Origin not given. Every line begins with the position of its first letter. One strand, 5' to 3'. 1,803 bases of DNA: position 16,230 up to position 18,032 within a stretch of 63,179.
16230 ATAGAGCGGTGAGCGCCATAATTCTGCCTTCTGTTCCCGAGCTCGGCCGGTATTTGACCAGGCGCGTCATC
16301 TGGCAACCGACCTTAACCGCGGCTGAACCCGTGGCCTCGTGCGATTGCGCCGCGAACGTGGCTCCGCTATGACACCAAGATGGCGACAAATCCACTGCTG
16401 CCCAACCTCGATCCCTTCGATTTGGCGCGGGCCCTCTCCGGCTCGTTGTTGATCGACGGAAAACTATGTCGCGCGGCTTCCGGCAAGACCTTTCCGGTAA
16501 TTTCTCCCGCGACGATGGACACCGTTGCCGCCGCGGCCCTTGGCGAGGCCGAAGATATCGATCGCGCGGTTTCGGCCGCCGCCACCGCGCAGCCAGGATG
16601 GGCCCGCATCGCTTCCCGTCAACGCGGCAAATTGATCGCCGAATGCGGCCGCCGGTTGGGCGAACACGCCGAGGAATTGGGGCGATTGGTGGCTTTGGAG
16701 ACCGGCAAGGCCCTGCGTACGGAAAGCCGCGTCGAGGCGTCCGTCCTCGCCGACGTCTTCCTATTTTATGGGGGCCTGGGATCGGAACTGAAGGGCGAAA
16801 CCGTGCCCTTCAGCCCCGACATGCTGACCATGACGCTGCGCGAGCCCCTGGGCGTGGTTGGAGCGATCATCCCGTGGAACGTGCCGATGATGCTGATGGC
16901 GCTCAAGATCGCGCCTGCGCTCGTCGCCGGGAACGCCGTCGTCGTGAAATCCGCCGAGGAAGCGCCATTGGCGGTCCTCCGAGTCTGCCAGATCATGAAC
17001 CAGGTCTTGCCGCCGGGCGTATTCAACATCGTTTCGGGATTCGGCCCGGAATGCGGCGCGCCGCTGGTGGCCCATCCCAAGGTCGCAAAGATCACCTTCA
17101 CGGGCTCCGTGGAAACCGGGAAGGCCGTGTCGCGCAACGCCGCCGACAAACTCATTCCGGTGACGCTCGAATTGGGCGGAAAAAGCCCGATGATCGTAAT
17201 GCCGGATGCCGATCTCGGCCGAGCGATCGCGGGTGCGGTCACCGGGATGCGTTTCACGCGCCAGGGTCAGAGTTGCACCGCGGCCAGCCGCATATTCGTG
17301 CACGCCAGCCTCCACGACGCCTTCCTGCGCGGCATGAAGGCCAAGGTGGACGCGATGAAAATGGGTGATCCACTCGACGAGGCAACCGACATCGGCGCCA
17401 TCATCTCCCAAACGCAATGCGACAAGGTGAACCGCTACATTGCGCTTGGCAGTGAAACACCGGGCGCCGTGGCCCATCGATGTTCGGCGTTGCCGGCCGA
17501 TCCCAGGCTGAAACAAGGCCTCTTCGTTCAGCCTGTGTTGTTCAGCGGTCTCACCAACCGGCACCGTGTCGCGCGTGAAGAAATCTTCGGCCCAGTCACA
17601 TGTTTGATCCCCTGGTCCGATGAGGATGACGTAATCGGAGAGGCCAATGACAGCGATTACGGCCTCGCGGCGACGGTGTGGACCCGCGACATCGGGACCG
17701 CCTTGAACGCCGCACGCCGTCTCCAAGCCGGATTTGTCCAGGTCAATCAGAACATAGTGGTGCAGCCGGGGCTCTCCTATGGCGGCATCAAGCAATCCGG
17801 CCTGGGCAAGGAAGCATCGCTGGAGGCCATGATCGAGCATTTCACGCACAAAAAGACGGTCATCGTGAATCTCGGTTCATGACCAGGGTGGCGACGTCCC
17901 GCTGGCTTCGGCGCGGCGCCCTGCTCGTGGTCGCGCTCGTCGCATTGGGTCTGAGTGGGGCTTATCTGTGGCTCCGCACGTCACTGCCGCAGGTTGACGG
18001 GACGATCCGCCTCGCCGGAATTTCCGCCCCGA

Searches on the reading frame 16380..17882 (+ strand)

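Call 47: search_protein_families(library=pfam, proteins=[window:16380-17882:+], max_evalue=0.00001)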
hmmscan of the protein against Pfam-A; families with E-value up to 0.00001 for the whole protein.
window:16380-17882:+ (500 aa): 1 family
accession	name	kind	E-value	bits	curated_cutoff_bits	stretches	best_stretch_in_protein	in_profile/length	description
PF00171.27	Aldedh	-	1e-151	506.1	23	1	33-494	4-461/461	Aldehyde dehydrogenase family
